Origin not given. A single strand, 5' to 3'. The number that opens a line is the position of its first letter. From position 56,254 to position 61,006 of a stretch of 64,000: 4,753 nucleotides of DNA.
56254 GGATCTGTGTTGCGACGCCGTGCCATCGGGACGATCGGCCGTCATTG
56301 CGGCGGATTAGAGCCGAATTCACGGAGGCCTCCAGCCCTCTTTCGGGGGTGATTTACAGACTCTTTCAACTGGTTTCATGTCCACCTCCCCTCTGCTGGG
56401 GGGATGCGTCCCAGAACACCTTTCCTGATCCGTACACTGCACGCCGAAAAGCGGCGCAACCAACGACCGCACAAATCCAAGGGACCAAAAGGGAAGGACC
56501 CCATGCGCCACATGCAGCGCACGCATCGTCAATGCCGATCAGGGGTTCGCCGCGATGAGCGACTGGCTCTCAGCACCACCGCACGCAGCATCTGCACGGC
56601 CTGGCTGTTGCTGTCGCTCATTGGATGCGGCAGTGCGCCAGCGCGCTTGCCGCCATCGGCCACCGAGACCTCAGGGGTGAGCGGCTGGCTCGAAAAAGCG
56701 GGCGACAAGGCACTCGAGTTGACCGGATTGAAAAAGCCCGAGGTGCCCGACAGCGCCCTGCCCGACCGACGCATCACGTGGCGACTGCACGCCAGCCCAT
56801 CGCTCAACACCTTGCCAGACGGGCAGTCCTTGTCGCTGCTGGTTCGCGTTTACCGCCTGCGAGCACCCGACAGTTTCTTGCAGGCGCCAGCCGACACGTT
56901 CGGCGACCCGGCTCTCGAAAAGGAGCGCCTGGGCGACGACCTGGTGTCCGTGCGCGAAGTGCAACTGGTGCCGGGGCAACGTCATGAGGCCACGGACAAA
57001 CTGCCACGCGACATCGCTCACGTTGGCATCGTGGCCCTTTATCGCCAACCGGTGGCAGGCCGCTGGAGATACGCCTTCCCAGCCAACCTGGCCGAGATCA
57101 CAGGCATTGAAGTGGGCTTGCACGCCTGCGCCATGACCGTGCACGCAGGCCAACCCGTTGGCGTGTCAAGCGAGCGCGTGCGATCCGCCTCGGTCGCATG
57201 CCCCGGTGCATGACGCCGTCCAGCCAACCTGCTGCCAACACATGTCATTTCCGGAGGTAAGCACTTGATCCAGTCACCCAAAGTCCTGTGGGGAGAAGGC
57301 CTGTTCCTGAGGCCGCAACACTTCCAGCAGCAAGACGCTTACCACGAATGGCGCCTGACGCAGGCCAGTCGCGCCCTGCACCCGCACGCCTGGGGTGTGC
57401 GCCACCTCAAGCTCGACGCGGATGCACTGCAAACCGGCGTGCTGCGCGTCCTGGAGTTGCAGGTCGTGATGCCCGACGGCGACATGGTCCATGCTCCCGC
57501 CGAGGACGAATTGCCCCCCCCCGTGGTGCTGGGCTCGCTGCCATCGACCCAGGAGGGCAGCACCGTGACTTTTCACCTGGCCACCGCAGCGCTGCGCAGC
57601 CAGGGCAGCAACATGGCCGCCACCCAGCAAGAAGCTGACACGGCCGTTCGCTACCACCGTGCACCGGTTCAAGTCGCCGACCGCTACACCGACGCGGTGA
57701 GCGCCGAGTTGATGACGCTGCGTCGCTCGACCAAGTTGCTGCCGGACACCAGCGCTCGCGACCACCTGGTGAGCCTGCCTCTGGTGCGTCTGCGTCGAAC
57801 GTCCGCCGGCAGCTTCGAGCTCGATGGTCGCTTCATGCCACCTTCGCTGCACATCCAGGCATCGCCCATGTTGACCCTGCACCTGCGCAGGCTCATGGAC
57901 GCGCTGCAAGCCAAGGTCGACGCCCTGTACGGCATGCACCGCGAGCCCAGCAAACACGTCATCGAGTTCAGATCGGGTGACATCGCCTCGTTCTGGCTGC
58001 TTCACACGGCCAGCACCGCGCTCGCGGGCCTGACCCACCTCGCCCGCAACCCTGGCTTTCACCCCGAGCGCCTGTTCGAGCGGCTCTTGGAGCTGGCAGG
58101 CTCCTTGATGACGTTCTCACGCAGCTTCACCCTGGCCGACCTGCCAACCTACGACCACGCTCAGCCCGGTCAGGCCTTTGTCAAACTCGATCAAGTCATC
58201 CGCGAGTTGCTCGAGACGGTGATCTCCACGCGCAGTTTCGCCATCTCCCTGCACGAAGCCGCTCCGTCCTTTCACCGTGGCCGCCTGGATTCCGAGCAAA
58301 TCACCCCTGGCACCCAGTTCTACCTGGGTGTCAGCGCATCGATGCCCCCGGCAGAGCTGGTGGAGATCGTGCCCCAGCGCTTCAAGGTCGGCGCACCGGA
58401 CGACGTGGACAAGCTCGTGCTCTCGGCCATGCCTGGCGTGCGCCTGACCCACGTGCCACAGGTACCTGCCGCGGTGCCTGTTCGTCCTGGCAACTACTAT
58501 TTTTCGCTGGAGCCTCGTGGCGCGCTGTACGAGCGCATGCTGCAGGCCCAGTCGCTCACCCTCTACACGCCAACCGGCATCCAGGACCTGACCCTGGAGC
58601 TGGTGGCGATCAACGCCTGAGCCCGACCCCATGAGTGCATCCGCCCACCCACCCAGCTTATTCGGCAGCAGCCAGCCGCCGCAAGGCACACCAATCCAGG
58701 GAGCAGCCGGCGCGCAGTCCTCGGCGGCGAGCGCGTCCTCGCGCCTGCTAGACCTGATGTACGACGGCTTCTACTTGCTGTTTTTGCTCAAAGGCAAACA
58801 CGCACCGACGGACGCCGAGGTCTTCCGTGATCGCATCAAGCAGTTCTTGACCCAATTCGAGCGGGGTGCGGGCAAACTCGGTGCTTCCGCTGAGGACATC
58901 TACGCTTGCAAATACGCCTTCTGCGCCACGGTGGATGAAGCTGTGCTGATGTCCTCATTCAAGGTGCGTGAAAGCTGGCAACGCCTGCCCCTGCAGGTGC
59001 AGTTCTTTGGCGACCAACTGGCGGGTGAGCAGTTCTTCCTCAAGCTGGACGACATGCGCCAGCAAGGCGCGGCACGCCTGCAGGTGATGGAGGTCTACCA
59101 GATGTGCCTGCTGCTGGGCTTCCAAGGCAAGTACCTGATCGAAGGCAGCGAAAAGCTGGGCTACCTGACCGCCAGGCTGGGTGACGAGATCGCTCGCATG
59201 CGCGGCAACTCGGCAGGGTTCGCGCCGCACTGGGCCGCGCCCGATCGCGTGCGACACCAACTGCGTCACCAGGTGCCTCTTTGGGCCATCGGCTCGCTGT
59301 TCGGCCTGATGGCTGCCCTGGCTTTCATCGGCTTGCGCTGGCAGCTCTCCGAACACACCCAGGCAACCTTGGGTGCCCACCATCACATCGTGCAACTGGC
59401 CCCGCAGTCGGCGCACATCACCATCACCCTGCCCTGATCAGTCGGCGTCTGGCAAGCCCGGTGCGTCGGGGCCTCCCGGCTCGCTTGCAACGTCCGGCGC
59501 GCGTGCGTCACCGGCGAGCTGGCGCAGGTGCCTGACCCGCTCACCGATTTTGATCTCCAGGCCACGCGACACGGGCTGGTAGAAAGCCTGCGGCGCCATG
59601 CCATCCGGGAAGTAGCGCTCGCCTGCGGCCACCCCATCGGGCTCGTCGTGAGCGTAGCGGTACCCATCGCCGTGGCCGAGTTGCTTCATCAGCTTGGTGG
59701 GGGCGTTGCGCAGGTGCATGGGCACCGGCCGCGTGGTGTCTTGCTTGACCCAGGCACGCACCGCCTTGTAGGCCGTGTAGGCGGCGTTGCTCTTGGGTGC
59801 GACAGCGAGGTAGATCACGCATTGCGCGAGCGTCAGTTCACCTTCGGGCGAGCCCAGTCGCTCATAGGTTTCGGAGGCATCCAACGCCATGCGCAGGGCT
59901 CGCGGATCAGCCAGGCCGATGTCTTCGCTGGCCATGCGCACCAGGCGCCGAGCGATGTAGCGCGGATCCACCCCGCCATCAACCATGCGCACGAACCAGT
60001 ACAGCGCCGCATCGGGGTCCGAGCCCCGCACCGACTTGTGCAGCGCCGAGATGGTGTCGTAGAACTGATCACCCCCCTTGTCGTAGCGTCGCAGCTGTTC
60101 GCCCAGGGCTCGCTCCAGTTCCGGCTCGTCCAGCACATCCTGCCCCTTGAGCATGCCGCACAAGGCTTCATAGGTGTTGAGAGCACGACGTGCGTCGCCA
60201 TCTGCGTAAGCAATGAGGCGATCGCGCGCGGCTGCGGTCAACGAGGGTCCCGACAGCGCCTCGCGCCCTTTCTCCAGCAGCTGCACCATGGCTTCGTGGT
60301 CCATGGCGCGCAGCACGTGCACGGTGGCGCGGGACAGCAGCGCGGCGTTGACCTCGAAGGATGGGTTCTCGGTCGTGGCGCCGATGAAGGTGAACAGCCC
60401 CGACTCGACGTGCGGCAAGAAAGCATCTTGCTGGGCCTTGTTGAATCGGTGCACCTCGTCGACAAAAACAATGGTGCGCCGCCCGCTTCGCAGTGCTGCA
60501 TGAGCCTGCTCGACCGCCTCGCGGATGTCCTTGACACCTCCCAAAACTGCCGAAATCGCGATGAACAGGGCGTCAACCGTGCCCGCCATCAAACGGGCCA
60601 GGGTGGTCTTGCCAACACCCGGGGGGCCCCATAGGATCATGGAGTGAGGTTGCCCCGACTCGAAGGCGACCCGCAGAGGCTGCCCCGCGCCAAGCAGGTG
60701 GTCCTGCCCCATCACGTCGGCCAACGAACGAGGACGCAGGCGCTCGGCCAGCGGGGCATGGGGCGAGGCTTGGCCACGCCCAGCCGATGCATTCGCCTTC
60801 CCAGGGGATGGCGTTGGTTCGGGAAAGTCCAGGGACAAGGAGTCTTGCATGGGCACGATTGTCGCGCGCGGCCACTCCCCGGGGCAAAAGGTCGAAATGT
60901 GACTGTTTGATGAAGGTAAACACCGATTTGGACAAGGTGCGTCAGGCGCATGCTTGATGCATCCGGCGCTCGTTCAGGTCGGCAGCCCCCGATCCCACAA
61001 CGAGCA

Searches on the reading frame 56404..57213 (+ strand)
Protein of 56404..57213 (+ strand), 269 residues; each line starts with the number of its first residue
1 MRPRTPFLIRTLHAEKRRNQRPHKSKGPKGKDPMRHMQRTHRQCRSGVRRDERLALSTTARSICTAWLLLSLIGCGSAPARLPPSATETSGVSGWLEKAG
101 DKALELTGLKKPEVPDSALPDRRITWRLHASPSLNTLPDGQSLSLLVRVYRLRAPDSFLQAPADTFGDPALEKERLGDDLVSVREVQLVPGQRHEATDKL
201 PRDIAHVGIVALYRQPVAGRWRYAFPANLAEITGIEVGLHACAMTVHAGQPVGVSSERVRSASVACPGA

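Call 13: search_protein_families(library=ncbifam, proteins=[window:56404-57213:+], max_evalue=0.00001)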
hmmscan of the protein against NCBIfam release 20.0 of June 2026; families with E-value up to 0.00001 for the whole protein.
window:56404-57213:+ (269 aa): 1 family
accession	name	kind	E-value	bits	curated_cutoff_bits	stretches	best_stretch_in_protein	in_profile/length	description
TIGR03352.1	VI_chp_3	equivalog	8.3e-24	83.9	31.6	1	66-244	7-147/147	type VI secretion system lipoprotein TssJ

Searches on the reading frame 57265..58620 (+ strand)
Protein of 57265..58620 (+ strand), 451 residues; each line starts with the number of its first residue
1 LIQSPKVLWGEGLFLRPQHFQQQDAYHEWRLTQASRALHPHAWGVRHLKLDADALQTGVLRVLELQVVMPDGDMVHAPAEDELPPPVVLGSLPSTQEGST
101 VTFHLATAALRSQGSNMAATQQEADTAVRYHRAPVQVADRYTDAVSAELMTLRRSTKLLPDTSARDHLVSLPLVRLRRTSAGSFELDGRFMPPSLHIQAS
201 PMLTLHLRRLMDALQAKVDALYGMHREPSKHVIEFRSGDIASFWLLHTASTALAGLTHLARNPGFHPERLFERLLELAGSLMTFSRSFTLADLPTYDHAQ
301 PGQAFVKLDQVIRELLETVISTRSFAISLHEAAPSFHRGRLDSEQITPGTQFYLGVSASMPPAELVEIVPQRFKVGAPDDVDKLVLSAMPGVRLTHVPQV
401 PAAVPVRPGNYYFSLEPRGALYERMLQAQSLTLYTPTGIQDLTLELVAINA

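Call 13: search_protein_families(library=ncbifam, proteins=[window:57265-58620:+], max_evalue=0.00001)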
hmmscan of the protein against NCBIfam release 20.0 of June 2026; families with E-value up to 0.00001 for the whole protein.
window:57265-58620:+ (451 aa): 1 family
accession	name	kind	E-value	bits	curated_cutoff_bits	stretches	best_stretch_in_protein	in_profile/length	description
TIGR03353.2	VI_chp_4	equivalog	1.6e-128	429.5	100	1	6-449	2-429/429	type VI secretion system baseplate subunit TssK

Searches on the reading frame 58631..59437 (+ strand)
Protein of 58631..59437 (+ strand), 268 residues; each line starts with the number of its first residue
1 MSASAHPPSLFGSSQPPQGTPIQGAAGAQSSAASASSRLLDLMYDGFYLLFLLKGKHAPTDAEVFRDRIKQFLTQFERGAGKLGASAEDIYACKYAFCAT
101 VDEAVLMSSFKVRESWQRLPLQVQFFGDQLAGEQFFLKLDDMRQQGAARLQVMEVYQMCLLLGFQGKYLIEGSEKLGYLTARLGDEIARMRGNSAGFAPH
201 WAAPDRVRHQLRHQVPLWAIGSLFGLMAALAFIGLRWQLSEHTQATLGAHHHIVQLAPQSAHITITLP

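Call 13: search_protein_families(library=ncbifam, proteins=[window:58631-59437:+], max_evalue=0.00001)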
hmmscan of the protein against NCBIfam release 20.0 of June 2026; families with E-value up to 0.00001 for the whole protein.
window:58631-59437:+ (268 aa): 6 families
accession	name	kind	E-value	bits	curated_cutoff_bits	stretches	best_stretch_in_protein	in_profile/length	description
TIGR03349.1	IV_VI_DotU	subfamily_domain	5.5e-59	199.5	89.95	1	38-243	2-210/211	DotU/TssL family secretion system protein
NF005444.0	PRK07033.1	equivalog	2.2e-34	119.2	520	1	53-256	63-268/438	DotU family type VI secretion system protein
NF038239.1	T6SS_TssL_short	exception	7.8e-21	74.5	180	1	41-239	4-201/207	type VI secretion system protein TssL, short form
NF005999.0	PRK08126.1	subfamily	1.9e-18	66.5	571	1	63-260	88-288/432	hypothetical protein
NF038228.1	IcmH_DotU_IVB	equivalog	3.2e-18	66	50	1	63-253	65-256/258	type IVB secretion system protein IcmH/DotU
NF005445.0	PRK07034.1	equivalog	3.4e-06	26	703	1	62-181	166-284/536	hypothetical protein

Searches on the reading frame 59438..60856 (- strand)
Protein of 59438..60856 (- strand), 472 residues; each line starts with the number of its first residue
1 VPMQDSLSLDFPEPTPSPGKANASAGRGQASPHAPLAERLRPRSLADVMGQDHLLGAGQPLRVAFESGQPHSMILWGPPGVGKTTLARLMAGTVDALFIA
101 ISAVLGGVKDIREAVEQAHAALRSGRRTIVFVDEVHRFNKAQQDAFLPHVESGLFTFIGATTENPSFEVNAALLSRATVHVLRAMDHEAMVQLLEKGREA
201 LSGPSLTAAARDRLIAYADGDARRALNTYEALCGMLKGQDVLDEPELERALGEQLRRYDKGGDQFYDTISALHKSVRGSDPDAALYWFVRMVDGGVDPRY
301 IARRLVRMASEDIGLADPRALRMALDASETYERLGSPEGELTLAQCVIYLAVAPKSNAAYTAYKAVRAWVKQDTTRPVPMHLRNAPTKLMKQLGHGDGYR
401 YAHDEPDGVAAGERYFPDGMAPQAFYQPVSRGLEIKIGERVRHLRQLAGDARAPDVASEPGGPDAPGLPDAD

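Call 14: search_protein_families(library=pfam, proteins=[window:59438-60856:-], max_evalue=0.00001)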
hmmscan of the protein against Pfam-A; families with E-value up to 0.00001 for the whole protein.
window:59438-60856:- (472 aa): 6 families
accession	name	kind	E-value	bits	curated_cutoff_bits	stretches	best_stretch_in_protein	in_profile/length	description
PF12002.13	MgsA_C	-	5.2e-68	228.6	27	1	278-444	1-166/167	MgsA AAA+ ATPase C terminal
PF16193.11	AAA_assoc_2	-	9.6e-22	77.5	34.3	1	206-277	7-81/81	AAA C-terminal domain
PF00004.35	AAA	-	9.2e-15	55.7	21.2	1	73-181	1-127/131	ATPase family associated with various cellular activities (AAA)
PF05496.18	RuvB_N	-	1.8e-10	41.2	27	1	40-152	1-110/159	Holliday junction DNA helicase RuvB P-loop domain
PF13191.12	AAA_16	-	2.8e-07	31.6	32.6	0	66-91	20-45/167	AAA ATPase domain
PF07728.20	AAA_5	-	6.2e-06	26.7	22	0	73-151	2-91/139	AAA domain (dynein-related subfamily)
